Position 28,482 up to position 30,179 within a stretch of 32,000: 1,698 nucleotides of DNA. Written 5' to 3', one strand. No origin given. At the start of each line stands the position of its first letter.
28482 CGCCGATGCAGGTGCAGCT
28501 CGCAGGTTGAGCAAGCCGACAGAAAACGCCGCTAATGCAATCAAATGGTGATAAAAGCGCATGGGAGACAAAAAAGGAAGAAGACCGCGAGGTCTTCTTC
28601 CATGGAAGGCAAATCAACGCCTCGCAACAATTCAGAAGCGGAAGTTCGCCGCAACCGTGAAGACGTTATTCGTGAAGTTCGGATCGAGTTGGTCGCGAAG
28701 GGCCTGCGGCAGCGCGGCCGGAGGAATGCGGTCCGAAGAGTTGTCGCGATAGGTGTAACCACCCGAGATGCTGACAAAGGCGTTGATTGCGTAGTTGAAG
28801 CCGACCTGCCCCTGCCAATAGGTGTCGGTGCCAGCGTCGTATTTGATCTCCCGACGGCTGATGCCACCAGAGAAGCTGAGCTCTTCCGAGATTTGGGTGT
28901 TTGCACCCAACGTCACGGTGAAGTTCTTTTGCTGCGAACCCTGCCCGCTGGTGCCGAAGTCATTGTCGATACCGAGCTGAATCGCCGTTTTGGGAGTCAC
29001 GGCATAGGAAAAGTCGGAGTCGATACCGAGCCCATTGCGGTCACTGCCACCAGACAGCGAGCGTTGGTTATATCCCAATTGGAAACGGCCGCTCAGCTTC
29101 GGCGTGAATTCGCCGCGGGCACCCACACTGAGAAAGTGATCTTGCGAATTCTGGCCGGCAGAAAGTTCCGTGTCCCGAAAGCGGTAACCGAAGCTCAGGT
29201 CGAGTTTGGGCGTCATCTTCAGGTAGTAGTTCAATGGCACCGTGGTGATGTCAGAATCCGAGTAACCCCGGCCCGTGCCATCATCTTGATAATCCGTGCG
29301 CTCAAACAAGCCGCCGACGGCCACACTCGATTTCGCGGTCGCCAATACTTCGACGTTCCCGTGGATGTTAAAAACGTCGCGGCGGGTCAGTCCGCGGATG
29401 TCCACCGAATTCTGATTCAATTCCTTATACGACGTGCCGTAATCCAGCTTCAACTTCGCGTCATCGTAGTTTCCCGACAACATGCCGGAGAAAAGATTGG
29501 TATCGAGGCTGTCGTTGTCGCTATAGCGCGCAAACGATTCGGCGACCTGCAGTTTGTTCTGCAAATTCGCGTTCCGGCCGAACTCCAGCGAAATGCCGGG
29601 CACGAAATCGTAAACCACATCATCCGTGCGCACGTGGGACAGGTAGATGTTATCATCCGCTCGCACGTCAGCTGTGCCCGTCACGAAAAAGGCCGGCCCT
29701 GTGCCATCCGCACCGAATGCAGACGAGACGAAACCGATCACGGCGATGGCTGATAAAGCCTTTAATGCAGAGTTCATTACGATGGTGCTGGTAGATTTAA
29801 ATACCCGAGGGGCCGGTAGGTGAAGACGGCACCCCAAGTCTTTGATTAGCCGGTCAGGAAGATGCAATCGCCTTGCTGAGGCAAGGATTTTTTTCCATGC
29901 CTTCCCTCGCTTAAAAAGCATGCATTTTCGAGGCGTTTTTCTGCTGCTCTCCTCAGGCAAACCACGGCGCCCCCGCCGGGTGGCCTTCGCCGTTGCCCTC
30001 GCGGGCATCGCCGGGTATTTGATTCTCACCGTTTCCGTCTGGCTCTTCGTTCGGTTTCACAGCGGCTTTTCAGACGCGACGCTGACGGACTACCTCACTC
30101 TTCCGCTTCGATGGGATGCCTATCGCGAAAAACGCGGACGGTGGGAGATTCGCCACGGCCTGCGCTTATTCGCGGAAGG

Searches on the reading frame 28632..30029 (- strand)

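Call 47: search_protein_families(library=pfam, proteins=[window:28632-30029:-], max_evalue=0.001)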
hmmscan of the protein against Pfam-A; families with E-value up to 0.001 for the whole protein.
window:28632-30029:- (465 aa): 3 families
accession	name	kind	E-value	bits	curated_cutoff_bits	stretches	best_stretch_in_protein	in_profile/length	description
PF10082.15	BBP2_2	-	3.1e-12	46.5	23.7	1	120-433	21-359/378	Putative beta-barrel porin 2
PF10677.15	DUF2490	-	9.3e-06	25.9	29.8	0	374-434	7-66/186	Protein of unknown function (DUF2490)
PF13505.12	OMP_b-brl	-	1.3e-05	25.9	28.7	1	286-465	32-175/175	Outer membrane protein beta-barrel domain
